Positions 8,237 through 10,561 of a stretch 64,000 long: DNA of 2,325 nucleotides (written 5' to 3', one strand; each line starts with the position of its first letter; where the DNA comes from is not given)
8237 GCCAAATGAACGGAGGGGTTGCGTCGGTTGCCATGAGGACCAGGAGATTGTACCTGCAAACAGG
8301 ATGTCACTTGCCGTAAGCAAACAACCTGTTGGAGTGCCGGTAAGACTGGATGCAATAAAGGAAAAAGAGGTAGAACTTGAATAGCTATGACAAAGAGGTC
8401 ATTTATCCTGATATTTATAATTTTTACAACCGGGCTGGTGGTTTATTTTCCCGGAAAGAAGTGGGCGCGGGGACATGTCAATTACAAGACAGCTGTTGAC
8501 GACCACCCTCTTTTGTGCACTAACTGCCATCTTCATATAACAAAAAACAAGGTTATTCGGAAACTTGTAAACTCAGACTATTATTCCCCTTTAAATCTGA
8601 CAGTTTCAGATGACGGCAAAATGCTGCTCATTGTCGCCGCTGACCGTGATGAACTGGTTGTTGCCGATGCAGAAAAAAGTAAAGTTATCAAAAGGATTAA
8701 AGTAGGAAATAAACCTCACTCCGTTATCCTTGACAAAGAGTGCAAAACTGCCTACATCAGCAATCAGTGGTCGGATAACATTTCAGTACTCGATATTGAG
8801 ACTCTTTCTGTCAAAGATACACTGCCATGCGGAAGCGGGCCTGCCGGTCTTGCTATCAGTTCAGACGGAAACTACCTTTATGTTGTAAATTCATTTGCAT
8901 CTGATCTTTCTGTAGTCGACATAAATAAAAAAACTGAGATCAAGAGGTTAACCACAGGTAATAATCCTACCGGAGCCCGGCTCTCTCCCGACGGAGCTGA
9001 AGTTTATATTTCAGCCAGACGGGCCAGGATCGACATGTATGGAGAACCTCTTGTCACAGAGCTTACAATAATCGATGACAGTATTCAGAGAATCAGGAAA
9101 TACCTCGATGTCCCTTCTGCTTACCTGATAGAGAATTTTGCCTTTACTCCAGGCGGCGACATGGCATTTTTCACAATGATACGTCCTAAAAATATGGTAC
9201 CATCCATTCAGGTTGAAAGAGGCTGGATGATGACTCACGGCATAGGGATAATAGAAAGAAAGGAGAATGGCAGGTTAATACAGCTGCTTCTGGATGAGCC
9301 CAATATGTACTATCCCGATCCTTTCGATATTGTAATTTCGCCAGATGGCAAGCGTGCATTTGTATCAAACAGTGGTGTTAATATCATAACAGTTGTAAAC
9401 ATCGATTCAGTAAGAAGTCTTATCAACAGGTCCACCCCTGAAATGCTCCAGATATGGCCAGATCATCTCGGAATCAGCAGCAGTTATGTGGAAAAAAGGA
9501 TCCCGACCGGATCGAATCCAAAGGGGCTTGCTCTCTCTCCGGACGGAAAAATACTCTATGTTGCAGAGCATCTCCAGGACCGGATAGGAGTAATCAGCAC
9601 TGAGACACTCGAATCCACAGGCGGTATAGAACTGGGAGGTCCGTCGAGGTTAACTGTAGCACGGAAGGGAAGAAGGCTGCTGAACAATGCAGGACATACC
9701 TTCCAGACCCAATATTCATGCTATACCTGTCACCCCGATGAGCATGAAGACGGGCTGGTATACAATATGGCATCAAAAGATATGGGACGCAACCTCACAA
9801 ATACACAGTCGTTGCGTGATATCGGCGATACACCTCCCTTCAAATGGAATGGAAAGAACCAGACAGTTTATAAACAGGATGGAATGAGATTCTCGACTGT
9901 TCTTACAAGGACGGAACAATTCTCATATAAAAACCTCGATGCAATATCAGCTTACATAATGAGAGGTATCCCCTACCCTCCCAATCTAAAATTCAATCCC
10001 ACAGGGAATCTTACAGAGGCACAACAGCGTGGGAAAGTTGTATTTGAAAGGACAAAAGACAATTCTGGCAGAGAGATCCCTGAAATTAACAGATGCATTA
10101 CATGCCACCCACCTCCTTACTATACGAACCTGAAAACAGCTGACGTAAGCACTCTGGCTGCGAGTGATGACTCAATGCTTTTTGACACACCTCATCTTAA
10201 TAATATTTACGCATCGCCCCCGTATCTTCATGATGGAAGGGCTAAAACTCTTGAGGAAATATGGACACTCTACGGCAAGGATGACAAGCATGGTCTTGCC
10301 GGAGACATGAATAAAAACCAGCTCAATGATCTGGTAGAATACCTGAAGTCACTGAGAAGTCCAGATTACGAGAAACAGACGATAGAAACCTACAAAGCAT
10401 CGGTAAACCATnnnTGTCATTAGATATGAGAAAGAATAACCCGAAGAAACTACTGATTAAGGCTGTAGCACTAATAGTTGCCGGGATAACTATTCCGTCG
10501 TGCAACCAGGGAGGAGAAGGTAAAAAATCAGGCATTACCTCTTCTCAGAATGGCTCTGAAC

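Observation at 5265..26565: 21-kb single-strand cluster joining exported FG-GAP/ASPIC and haem-propeller proteins with cytoplasmic DAHP synthase, AsnB-like and radical SAM enzymes: candidate undescribed system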

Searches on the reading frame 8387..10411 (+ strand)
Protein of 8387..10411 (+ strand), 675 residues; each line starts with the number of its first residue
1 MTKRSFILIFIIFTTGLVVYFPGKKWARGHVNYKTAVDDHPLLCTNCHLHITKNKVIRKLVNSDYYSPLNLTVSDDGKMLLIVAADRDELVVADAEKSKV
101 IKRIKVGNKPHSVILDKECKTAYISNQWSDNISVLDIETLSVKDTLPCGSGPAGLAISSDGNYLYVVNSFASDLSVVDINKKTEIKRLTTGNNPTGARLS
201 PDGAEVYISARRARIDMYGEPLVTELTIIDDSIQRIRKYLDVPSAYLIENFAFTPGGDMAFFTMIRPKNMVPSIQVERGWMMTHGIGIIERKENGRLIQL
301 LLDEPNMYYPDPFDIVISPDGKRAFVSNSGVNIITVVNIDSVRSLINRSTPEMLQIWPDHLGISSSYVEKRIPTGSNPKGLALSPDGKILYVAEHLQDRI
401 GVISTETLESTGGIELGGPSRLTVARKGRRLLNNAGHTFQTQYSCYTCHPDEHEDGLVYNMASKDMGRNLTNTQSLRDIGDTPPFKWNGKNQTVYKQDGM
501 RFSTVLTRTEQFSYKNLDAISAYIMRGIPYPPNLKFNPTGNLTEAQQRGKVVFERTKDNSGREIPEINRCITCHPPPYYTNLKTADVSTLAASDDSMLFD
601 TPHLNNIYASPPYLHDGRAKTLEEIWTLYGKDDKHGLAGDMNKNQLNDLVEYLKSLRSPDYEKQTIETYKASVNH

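Call 4: search_protein_families(library=pfam, proteins=[window:8387-10411:+], max_evalue=0.01)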
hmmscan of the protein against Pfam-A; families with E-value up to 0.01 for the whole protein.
window:8387-10411:+ (675 aa): 13 families
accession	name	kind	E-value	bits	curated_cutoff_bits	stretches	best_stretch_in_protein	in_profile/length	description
PF21783.3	YNCE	-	8.4e-18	65.2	27.1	2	122-197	256-331/339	YNCE-like beta-propeller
PF10282.15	Lactonase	-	4.2e-14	52.9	21.7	1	108-211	143-263/344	Lactonase, 7-bladed beta-propeller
PF02239.22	Cytochrom_D1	-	7.5e-09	35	25.5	1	59-147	29-116/368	Cytochrome D1 heme domain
PF08450.18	SGL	-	8.4e-07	29.3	26.3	0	151-205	135-190/246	SMP-30/Gluconolactonase/LRE-like region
PF25174.1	Beta-prop_THOC3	-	3.6e-06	26.6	305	0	67-162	90-184/272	THOC3 beta-propeller domain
PF03150.19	CCP_MauG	-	3.8e-06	28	25.6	0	569-670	23-114/149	Di-haem cytochrome c peroxidase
PF01731.26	Arylesterase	-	4.1e-05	24.1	21.3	0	364-402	42-80/86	Arylesterase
PF07676.18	PD40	-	0.0002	21.7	20.9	0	382-391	15-24/38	WD40-like Beta Propeller Repeat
PF00034.26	Cytochrom_C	-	0.0003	22.5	21.3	0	568-656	10-89/90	Cytochrome c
PF23749.1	DUF7165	-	0.0022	17.3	26.7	0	69-181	25-136/442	Domain of unknown function (DUF7165)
PF14522.11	Cytochrome_C7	-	0.0043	17.3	24.8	0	437-454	8-53/67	Cytochrome c7 and related cytochrome c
PF03088.22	Str_synth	-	0.0047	17.4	25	0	133-169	40-76/89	Strictosidine synthase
PF01436.27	NHL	-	0.006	17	20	0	151-163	3-15/28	NHL repeat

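Call 6: search_protein_families(library=ncbifam, proteins=[window:8387-10411:+], max_evalue=0.01)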
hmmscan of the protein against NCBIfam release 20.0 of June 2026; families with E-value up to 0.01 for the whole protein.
window:8387-10411:+ (675 aa): 17 families
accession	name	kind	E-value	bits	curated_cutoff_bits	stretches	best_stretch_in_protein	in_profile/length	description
NF052342.1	hydrazine_BC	exception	3.2e-63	214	1250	3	61-405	34-375/690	hydrazine synthase subunit beta-gamma fusion subunit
NF052340.1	hydrazine_beta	equivalog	2.6e-54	184.7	560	1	60-405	27-369/372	hydrazine synthase subunit beta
TIGR03866.1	PQQ_ABC_repeats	subfamily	4.2e-35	121.3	287.3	3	82-205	15-138/310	PQQ-dependent catabolism-associated beta-propeller protein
TIGR02276.1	beta_rpt_yvtn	repeat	3.6e-27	94.1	27.85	2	121-158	5-42/42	beta-propeller repeat protein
NF052341.1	hydrazine_gamma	equivalog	5.6e-25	88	625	2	420-575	63-216/339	hydrazine synthase subunit gamma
NF052460.1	L-NosZ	equivalog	4e-23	81.7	700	3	61-204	127-270/480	clade III lactonase-type nitrous-oxide reductase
NF052280.1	7_blade_YncE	equivalog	6.3e-20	71.2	400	1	54-166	202-315/338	7-bladed beta-propeller protein YncE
NF048007.1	MmpL3Stblzr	equivalog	9.8e-14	51.3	600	1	71-178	229-335/366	MmpL3/TtfA transport complex stabilizer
TIGR03907.1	QH_beta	equivalog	3.9e-11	42.7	223.2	1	81-139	4-64/338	quinohemoprotein amine dehydrogenase subunit beta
TIGR04039.1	MXAN_0977_Heme2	hypoth_equivalog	8.8e-07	28.3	362.85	1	592-644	238-294/336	MbnH family di-heme enzyme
NF008258.1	PRK11028.1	equivalog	4.4e-06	26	370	1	67-189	82-216/330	6-phosphogluconolactonase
NF040606.1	CytoC_perox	subfamily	2.2e-05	23.9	150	1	439-625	305-452/524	di-heme-cytochrome C peroxidase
NF038117.1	choice_anch_I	subfamily_domain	0.00031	19.7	300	0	103-149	170-216/458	choice-of-anchor I family protein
TIGR03791.1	TTQ_mauG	equivalog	0.0015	17.8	443.85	0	598-656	213-278/291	tryptophan tryptophylquinone biosynthesis enzyme MauG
NF050136.1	PGL_lacton_Staph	exception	0.0018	17.3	500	0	147-211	186-259/341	6-phosphogluconolactonase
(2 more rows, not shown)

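Call 13: find_homologous_proteins(query=window:8387-10411:+, max_evalue=1e-10)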
Query window:8387-10411:+ (675 aa): 1494 proteins with E <= 1e-10 among 8000 candidates; the best 120 are listed.
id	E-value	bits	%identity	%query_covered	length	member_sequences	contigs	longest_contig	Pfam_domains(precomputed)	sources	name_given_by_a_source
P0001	0.0e+0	1559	100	100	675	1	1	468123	PF22494.4,PF10282.16,PF25174.2,PF03150.20,PF21783.3,PF02239.23,PF08450.19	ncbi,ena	-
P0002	0.0e+0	1232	79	97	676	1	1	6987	PF22494.4,PF10282.16,PF25174.2,PF01731.27,PF03150.20,PF21783.3,PF02239.23,PF24684.2,PF00034.27,PF08450.19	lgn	-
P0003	0.0e+0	1204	77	97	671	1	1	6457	PF22494.4,PF10282.16,PF25174.2,PF01731.27,PF03150.20,PF21783.3,PF02239.23,PF00034.27,PF08450.19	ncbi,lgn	-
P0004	0.0e+0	1202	77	97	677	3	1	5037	PF10282.16,PF21783.3,PF02239.23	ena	-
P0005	0.0e+0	1195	77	97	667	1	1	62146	PF22494.4,PF10282.16,PF25174.2,PF01731.27,PF03150.20,PF21783.3,PF02239.23,PF07676.19,PF00034.27,PF08450.19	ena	-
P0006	0.0e+0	1192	75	100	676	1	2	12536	PF22494.4,PF10282.16,PF25174.2,PF01731.27,PF21783.3,PF02239.23,PF16819.12,PF00034.27,PF08450.19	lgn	-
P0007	0.0e+0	1185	77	95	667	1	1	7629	PF22494.4,PF10282.16,PF25174.2,PF03150.20,PF21783.3,PF02239.23,PF07676.19,PF00034.27,PF08450.19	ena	-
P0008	0.0e+0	1179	74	100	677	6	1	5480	PF22494.4,PF10282.16,PF25174.2,PF01731.27,PF21783.3,PF02239.23,PF16819.12,PF07676.19,PF08450.19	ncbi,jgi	jgi:YVTN family beta-propeller protein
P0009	0.0e+0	1178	75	98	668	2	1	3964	PF22494.4,PF10282.16,PF25174.2,PF01731.27,PF21783.3,PF02239.23,PF16819.12,PF07676.19,PF08450.19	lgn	-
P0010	0.0e+0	1172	73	99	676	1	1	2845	PF22494.4,PF10282.16,PF25174.2,PF01731.27,PF21783.3,PF02239.23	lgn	-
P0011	0.0e+0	1172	76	97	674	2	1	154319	PF22494.4,PF10282.16,PF25174.2,PF01731.27,PF21783.3,PF02239.23,PF16819.12,PF08450.19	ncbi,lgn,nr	ncbi:MAG: hypothetical protein IPH69_14440 [Bacteroidales bacterium]|nr:hypothetical protein [Bacter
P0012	0.0e+0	1172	76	97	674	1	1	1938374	PF22494.4,PF10282.16,PF25174.2,PF01731.27,PF21783.3,PF02239.23,PF16819.12,PF08450.19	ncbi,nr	ncbi:MAG: hypothetical protein IPJ16_12280 [Bacteroidales bacterium]|nr:hypothetical protein [Bacter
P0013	0.0e+0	1171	74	99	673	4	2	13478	PF22494.4,PF10282.16,PF25174.2,PF01731.27,PF03150.20,PF21783.3,PF02239.23,PF16819.12,PF00034.27,PF08450.19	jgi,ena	-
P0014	0.0e+0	1170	76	97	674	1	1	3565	PF22494.4,PF10282.16,PF25174.2,PF01731.27,PF21783.3,PF02239.23,PF16819.12,PF08450.19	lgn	-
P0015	0.0e+0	1162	74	98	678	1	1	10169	PF22494.4,PF10282.16,PF25174.2,PF21783.3,PF02239.23,PF16819.12,PF00034.27,PF08450.19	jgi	jgi:YVTN family beta-propeller protein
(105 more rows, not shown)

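Call 14: find_encoding_contigs(protein=P0001, flank=10000, max_places=2)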
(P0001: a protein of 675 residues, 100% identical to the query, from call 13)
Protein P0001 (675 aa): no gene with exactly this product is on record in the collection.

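Call 15: find_encoding_contigs(protein=P0012, flank=10000, max_places=2)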
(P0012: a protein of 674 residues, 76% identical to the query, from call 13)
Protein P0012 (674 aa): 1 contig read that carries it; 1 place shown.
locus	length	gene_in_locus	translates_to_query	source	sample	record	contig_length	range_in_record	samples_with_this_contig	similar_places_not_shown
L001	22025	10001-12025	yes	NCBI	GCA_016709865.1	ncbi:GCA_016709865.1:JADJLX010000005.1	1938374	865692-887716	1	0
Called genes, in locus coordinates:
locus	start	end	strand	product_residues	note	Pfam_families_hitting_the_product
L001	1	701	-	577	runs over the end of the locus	PF14322:SusD-like_3 (weak), PF07980:SusD_RagB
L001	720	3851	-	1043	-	PF13620:CarboxypepD_reg (weak), PF13715:CarbopepD_reg_2, PF07715:Plug, PF00593:TonB_dep_Rec_b-barrel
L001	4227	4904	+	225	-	PF00072:Response_reg, PF00486:Trans_reg_C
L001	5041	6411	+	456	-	PF13589:HATPase_c_3 (faint), PF00672:HAMP, PF00512:HisKA, PF02518:HATPase_c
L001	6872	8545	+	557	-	PF01839:FG-GAP (faint), PF13517:FG-GAP_3, PF07593:UnbV_ASPIC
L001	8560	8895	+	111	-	-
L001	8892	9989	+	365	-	PF26549:Tricorn_N (faint), PF18582:HZS_alpha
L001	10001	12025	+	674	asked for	PF01731:Arylesterase (faint), PF02239:Cytochrom_D1 (faint), PF08450:SGL (faint), PF16819:DUF5074 (faint), PF22494:choice_anch_I (faint), PF10282:Lactonase (faint), PF25174:Beta-prop_THOC3 (faint), PF21783:YNCE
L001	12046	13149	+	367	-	-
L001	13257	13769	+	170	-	PF01042:Ribonuc_L-PSP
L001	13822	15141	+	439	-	PF13458:Peripla_BP_6, PF01094:ANF_receptor, PF13433:Peripla_BP_5 (weak)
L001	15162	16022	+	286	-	PF00793:DAHP_synth_1, PF03102:NeuB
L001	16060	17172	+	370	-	PF13433:Peripla_BP_5 (faint), PF13458:Peripla_BP_6, PF01094:ANF_receptor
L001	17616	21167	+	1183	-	PF07719:TPR_2 (faint), PF13374:TPR_10 (faint), PF13424:TPR_12 (faint), PF13428:TPR_14 (faint), PF00515:TPR_1 (weak), PF13432:TPR_16 (weak), PF13517:FG-GAP_3, PF07593:UnbV_ASPIC (weak), +6 more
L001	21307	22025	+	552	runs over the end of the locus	PF13517:FG-GAP_3, PF07593:UnbV_ASPIC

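Call 17: search_solved_structures(query=window:8387-10411:+, max_evalue=0.001, show_alignments=2)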
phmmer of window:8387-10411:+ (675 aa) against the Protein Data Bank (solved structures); distinct sequences matched with E-value up to 0.001: 10.
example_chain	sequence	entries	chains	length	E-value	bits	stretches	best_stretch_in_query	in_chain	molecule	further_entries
5c2v_B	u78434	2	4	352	2.3e-45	158.1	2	174-405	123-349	HYDRAZINE SYNTHASE BETA SUBUNIT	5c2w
1l0q_A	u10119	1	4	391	5.3e-39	137.1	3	122-209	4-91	Surface layer protein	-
5c2v_C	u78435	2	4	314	4.9e-20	74.4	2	419-558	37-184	HYDRAZINE SYNTHASE GAMMA SUBUNIT | Hypothetical (Di heme) protein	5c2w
3bws_A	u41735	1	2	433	2.3e-13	52.4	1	120-211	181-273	protein Lp49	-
3vgz_A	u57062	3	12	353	2.2e-07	32.6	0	69-167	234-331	Uncharacterized protein YncE | PQQ-dependent catabolism-associated beta-propeller protein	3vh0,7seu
6tv2_A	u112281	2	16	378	7.5e-05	24.2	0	81-196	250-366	Protein NirF | Protein NirF,Protein NirF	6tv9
1iqc_A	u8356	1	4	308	0.00015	23.2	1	590-661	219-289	di-heme peroxidase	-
3fgb_A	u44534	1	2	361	0.00033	22.1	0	128-211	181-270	uncharacterized protein Q89ZH8_BACTN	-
3scy_A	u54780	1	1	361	0.0004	21.8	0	136-215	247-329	Hypothetical bacterial 6-phosphogluconolactonase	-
6igb_A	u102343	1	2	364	0.00098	20.5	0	359-422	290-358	Periplasmic gluconolactonase, PpgL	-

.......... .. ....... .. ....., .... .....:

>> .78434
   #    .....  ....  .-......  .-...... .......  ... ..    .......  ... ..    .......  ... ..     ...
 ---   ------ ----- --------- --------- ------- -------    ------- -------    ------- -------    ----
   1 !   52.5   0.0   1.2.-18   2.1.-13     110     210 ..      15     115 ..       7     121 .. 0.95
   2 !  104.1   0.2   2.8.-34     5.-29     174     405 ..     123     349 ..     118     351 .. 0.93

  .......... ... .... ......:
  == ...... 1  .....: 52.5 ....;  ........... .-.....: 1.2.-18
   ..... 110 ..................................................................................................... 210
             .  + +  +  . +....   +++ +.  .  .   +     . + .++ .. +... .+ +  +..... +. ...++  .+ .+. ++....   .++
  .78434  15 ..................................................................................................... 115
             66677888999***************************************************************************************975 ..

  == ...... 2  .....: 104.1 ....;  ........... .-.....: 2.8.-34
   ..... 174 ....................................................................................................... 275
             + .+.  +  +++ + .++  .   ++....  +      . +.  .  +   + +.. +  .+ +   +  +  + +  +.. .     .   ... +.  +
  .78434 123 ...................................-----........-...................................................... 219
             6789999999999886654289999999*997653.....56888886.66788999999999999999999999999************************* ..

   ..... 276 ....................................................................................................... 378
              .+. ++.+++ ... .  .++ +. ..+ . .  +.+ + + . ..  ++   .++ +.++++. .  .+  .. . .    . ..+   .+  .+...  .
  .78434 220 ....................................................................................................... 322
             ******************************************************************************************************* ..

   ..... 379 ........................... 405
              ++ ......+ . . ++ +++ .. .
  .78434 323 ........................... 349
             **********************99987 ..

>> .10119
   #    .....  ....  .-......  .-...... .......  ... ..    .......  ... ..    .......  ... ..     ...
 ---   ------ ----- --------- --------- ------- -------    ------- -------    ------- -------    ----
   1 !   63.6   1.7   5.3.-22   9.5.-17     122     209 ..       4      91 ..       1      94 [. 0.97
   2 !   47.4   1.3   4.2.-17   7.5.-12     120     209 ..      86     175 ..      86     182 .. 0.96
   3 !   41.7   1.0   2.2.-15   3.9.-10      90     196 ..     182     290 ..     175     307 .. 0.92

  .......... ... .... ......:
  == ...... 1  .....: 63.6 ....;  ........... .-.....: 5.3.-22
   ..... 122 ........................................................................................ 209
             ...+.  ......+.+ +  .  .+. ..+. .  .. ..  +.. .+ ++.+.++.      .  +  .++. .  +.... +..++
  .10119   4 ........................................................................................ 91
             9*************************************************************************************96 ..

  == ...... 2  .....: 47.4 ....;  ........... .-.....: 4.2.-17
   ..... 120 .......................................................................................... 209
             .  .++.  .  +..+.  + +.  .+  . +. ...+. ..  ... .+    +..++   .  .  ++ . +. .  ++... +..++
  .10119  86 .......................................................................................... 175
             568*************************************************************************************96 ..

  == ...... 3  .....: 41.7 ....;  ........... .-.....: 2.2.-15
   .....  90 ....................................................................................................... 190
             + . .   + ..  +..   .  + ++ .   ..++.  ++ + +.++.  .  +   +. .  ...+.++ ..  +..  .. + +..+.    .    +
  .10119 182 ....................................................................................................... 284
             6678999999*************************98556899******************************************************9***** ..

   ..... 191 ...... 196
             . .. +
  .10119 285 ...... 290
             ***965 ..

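Call 36: search_protein_representatives(protein=window:8387-10411:+)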
Query: 675 residues. Proteins with E-value up to 0.001 (for the whole library): 43653; up to 1e-10: 16947; up to 1e-30: 1017. The best 150 are listed.
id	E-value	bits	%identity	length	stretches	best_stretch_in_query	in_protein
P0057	0.0e+00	1109.1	71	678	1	6-672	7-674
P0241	1.8e-217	740.1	50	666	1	12-658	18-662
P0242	7.6e-208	708.3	67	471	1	11-488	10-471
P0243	5.3e-197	672.4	46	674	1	10-663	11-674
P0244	1.2e-150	519.3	42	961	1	64-656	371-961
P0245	8.5e-149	513.2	42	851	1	63-668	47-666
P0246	8.6e-144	496.6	39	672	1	27-656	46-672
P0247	6.2e-139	480.5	39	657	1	22-656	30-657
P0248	6.0e-138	477.3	39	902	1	64-656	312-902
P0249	5.5e-137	474.1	40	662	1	24-655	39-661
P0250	6.4e-136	470.6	38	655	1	62-655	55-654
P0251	2.2e-135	468.8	38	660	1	62-656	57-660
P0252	2.2e-134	465.5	45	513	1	144-656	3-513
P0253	1.7e-133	462.6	40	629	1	64-656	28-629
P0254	3.7e-133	461.5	39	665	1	64-656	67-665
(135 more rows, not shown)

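Call 42: find_related_loci(query=A2, collection=metagenome_contigs, flank=10000)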
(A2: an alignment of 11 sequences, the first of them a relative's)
Query A2 (657 aa) in metagenome_contigs; peptide patterns used: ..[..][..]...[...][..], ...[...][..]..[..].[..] (x = any residue, [..] = any of these).
600 stretches matched a pattern (row limit reached: there are more); 421 encode a relative of the query (tblastn E <= 1e-3); the best 80 are kept; 80 distinct loci.
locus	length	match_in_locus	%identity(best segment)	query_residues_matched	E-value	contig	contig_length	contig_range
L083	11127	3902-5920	50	3-657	0e+0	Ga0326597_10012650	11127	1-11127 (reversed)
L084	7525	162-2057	49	32-657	0e+0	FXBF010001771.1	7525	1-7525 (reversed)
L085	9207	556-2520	45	19-657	6e-179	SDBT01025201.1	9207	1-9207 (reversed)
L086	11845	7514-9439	41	23-657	8e-169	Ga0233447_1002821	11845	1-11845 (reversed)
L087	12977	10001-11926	41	23-657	8e-169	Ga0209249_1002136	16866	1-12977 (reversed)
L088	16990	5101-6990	42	35-657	5e-168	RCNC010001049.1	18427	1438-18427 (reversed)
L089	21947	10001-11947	41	13-657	9e-170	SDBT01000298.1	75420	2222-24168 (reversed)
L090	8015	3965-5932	45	4-657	1e-166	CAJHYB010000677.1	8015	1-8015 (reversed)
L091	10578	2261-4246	41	1-657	2e-166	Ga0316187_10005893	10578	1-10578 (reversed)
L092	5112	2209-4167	42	8-657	2e-169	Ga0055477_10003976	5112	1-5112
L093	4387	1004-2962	42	8-657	4e-171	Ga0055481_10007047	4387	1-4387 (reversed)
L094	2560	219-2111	43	32-657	3e-177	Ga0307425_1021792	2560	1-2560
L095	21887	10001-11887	42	34-657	7e-165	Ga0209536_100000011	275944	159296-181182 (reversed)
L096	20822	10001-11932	43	20-657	4e-164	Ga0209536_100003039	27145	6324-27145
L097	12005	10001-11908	42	29-657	4e-164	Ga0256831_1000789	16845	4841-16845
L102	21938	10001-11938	42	17-657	6e-162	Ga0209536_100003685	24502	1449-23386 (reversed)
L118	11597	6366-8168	45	60-657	7e-159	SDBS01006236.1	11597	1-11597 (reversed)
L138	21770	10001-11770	44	69-657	6e-154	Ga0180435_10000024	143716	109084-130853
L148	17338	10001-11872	43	32-657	3e-152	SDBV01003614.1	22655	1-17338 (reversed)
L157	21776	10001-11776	44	68-657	6e-151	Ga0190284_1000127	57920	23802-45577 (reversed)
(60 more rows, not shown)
